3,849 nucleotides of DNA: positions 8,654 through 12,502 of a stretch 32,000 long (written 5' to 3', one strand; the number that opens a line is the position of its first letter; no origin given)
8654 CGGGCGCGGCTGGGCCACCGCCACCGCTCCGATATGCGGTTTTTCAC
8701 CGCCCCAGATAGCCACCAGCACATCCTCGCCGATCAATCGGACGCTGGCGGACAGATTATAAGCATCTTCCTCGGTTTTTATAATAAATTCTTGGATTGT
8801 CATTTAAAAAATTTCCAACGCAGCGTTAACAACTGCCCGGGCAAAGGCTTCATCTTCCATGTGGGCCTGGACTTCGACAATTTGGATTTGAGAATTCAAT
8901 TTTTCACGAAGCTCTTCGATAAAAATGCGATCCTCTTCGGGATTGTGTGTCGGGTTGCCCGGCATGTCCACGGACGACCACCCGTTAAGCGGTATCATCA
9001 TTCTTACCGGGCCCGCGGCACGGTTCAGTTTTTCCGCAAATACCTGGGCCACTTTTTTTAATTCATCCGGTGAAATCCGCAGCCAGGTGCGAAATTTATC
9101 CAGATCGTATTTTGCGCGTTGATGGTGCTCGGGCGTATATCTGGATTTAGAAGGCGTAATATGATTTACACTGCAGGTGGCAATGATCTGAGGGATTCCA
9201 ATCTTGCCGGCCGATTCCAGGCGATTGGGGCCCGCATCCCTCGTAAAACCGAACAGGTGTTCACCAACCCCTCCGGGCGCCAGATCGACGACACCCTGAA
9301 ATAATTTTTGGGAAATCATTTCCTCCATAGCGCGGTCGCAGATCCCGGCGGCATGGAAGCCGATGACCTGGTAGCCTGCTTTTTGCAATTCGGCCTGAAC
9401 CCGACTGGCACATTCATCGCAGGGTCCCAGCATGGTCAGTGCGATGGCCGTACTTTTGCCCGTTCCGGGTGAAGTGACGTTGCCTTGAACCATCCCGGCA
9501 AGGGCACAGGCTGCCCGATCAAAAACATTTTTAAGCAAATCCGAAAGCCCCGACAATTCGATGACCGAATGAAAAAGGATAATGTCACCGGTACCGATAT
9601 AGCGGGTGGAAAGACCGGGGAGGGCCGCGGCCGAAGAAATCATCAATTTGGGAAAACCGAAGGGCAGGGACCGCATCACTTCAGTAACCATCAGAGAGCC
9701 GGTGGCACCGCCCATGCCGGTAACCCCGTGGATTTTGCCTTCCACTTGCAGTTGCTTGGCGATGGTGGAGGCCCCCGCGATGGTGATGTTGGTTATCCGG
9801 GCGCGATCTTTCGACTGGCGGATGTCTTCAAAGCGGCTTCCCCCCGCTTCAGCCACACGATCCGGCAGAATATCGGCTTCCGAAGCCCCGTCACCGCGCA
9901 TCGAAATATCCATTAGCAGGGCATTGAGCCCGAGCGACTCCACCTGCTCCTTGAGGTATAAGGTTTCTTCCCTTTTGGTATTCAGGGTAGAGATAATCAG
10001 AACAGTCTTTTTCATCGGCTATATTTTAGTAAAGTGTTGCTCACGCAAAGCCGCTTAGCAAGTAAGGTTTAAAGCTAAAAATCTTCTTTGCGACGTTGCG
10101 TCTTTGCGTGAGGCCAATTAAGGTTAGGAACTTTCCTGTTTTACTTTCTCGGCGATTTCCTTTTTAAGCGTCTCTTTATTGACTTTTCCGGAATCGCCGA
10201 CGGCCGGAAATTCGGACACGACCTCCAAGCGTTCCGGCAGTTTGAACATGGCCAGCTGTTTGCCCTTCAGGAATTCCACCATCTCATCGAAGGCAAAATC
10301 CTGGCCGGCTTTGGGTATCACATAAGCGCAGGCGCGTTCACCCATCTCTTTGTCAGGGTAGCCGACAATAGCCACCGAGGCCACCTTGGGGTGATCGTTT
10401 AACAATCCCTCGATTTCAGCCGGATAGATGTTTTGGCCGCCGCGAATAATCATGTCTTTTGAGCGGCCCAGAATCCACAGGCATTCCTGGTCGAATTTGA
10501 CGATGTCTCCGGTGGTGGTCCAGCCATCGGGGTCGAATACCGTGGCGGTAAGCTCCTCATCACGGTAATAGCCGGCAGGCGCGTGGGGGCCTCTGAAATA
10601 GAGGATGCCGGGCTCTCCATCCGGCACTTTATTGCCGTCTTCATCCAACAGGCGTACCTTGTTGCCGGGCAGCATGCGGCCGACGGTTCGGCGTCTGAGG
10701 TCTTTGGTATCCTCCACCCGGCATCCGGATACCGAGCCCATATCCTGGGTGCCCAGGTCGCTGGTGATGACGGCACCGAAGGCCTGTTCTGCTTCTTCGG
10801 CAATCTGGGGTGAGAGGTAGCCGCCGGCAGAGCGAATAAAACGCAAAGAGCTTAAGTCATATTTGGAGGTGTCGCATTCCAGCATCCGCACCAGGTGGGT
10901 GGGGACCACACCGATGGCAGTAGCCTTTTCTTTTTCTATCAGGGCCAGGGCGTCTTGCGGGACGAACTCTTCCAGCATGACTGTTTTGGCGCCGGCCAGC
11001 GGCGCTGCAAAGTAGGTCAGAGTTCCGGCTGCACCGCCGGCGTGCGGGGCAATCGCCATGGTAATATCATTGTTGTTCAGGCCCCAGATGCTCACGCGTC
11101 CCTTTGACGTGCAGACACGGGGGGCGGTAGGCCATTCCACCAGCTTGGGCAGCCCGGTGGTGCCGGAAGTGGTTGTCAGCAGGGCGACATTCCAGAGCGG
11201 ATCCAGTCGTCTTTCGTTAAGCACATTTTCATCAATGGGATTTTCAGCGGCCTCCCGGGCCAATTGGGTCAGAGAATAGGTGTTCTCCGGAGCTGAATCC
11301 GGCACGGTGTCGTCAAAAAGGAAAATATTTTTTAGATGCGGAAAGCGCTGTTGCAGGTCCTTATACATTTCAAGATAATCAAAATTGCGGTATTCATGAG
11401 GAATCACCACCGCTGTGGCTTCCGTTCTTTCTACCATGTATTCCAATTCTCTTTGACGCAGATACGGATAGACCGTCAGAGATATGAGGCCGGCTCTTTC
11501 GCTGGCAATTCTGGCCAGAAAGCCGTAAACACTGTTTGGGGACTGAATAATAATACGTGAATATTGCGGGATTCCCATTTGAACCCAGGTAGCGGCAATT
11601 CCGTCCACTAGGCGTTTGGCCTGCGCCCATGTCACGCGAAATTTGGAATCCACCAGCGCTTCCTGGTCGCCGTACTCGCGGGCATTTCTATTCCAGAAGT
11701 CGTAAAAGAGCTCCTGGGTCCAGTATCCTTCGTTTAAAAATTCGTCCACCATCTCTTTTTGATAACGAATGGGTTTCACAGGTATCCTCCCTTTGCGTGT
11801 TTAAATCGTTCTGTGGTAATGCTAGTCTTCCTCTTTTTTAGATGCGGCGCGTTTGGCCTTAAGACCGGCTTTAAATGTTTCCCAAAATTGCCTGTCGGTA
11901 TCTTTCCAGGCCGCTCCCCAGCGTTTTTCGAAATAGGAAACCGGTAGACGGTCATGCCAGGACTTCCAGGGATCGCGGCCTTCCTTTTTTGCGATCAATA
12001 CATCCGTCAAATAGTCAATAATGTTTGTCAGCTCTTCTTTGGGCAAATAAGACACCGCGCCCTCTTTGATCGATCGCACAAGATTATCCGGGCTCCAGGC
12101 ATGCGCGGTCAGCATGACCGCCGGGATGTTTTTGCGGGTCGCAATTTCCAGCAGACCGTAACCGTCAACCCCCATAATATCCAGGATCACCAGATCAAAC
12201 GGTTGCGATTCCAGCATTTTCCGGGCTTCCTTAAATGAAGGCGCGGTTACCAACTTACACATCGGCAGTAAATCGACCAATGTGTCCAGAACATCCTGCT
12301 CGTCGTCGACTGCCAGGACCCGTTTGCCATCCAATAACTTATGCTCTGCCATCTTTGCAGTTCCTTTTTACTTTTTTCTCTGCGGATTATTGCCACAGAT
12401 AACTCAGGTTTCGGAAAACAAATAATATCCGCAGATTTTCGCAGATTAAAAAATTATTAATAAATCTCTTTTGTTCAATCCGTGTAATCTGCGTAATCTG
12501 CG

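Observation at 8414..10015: Tm-1-like (UPF0261) ATP-binding protein translationally coupled to an LpdD-like prenyl-flavin accessory protein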

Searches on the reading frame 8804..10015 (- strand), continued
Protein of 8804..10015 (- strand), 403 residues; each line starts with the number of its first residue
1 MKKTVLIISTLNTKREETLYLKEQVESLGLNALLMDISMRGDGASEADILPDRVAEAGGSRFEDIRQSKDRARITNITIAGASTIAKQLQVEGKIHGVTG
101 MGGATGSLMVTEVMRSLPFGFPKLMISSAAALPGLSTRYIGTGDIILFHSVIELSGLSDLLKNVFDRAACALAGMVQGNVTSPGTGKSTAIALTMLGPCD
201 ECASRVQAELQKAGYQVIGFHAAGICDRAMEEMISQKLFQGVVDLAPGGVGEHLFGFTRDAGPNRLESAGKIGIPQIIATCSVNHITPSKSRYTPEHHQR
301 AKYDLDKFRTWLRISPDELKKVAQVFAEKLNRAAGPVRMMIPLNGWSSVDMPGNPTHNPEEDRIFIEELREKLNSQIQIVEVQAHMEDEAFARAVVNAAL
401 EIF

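Call 75: find_encoding_contigs(protein=P0242, flank=9000, max_places=1)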
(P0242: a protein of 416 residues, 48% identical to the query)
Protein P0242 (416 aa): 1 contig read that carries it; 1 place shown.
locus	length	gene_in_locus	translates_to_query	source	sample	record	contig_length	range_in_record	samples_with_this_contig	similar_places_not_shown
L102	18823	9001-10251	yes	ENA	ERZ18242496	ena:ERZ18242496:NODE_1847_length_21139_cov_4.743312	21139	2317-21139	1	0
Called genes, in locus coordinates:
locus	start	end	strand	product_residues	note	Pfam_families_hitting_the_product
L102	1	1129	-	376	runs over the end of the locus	PF00989:PAS (faint), PF13188:PAS_8 (faint), PF08448:PAS_4, PF13426:PAS_9, PF02518:HATPase_c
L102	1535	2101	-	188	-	PF00990:GGDEF, PF24898:GGDEF_GdpP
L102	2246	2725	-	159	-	PF01613:Flavin_Reduct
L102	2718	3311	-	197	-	PF01966:HD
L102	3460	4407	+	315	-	PF00126:HTH_1, PF03466:LysR_substrate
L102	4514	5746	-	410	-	-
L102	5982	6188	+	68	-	-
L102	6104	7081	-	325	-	PF00126:HTH_1, PF03466:LysR_substrate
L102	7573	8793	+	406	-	PF06792:UPF0261, PF23189:UPF0261_C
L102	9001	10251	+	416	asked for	PF06792:UPF0261, PF23189:UPF0261_C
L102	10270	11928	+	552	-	PF00501:AMP-binding, PF13193:AMP-binding_C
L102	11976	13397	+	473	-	PF20695:UbiD_N, PF01977:UbiD, PF20696:UbiD_C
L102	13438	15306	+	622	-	PF00391:PEP-utilizers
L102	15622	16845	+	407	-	-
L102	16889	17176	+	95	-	-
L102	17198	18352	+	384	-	PF12838:Fer4_7 (weak), PF13484:Fer4_16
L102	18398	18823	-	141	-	?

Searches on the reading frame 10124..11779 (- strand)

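Call 4: search_protein_families(library=pfam, proteins=[window:10124-11779:-])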
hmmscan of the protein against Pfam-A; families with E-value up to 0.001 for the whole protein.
window:10124-11779:- (551 aa): 2 families
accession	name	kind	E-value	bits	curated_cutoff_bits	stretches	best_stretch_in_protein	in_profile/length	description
PF00501.34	AMP-binding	-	1.1e-56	192.7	29.9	1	31-405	3-384/384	AMP-binding enzyme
PF13193.12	AMP-binding_C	-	7.1e-12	46.5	24.5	1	455-526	1-71/76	AMP-binding enzyme C-terminal domain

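Call 5: search_protein_families(library=ncbifam, proteins=[window:10124-11779:-], max_evalue=0.00001)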
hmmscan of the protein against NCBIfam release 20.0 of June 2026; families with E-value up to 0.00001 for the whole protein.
window:10124-11779:- (551 aa): 98 families (the best 25 are shown)
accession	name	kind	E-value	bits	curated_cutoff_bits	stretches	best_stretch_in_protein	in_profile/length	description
NF004837.0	PRK06187.1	subfamily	1.3e-87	294.3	476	1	22-548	7-528/531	long-chain-fatty-acid--CoA ligase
NF004758.0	PRK06087.1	equivalog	5.9e-87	292.3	736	1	6-550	7-543/548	medium-chain fatty-acid--CoA ligase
TIGR03208.1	cyc_hxne_CoA_lg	equivalog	2.4e-84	284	792.3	1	18-539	17-537/538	cyclohexanecarboxylate-CoA ligase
NF009233.0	PRK12583.1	subfamily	3.2e-80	270.1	832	1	26-548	21-556/558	fatty acid CoA ligase family protein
TIGR02275.1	DHB_AMP_lig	equivalog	1.1e-79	268.1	723.55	1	6-538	6-525/526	(2,3-dihydroxybenzoyl)adenylate synthase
NF005801.1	PRK07656.1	equivalog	3.5e-74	250.3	657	1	30-539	8-500/500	FadD3 family acyl-CoA ligase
NF008192.1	PRK10946.1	equivalog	8e-66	222.4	783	1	5-545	6-532/534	(2,3-dihydroxybenzoyl)adenylate synthase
NF005676.0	PRK07470.1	equivalog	6.6e-65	219.7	774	1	30-546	27-533/544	acyl-CoA synthetase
NF006182.0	PRK08316.1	subfamily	3.5e-63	213.8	663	1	25-545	13-520/523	fatty acyl-CoA synthetase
NF009071.0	PRK12406.1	subfamily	2.2e-62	211.1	701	1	50-547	14-507/510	acyl-CoA synthetase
NF005702.0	PRK07514.1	subfamily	4.3e-61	206.8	558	1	35-544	16-502/506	malonyl-CoA synthase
NF004511.1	PRK05852.1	equivalog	2.8e-59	201.1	650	1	28-540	4-502/505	FadD7 family fatty acid--CoA ligase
NF052580.1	Str24CoAsynCasG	equivalog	3.7e-59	200.5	750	2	263-537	267-545/548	steroid-24-oyl-CoA synthetase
NF004814.0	PRK06164.1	equivalog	8.1e-57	193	677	1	22-549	9-537/540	acyl-CoA synthetase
NF005714.0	PRK07529.1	subfamily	1.4e-56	192.2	632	1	41-548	56-582/640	acyl-CoA synthetase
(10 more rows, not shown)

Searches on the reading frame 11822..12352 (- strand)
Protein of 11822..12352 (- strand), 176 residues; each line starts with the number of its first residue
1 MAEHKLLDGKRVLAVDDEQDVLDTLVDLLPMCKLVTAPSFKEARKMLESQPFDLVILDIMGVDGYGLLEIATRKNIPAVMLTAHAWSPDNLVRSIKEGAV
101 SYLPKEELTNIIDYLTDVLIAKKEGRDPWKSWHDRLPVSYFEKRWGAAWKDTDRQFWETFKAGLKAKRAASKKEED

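Call 4: search_protein_families(library=pfam, proteins=[window:11822-12352:-])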
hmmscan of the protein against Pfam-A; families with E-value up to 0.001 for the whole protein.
window:11822-12352:- (176 aa): 1 family
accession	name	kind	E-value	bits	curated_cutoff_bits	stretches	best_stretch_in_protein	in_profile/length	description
PF00072.30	Response_reg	-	5.2e-12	46.4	30.2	1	12-106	1-100/111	Response regulator receiver domain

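Call 5: search_protein_families(library=ncbifam, proteins=[window:11822-12352:-], max_evalue=0.00001)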
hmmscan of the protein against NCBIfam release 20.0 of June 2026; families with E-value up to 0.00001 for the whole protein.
window:11822-12352:- (176 aa): 7 families
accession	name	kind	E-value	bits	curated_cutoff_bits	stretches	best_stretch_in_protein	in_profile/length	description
NF053512.1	nitric_RR_NosR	exception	2.3e-08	33.5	400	1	12-101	1-95/422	response regulator c-di-GMP phosphodiesterase, NosR family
NF045944.1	ResRegRpaBCyano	equivalog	7.3e-07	28.8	330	1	13-105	1-97/229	response regulator transcription factor RpaB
NF033117.2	vanR_ACDEGLN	exception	2.8e-06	27.1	350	1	12-104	1-97/226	VanR-ABDEGLN family response regulator transcription factor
TIGR02154.1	PhoB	equivalog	3.7e-06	26.4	296.2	1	10-105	3-105/226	phosphate regulon transcriptional regulator PhoB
NF033120.0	vanR_FM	exception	4.6e-06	26.4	460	1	12-105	6-103/231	vancomycin resistance response regulator transcription factor, VanR-F/VanR-M family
NF011695.0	PRK15115.1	equivalog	7.1e-06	25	763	1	11-106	8-108/445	two-component system response regulator GlrR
NF008199.0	PRK10955.1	equivalog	9e-06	25.8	341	0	11-105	3-100/232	envelope stress response regulator transcription factor CpxR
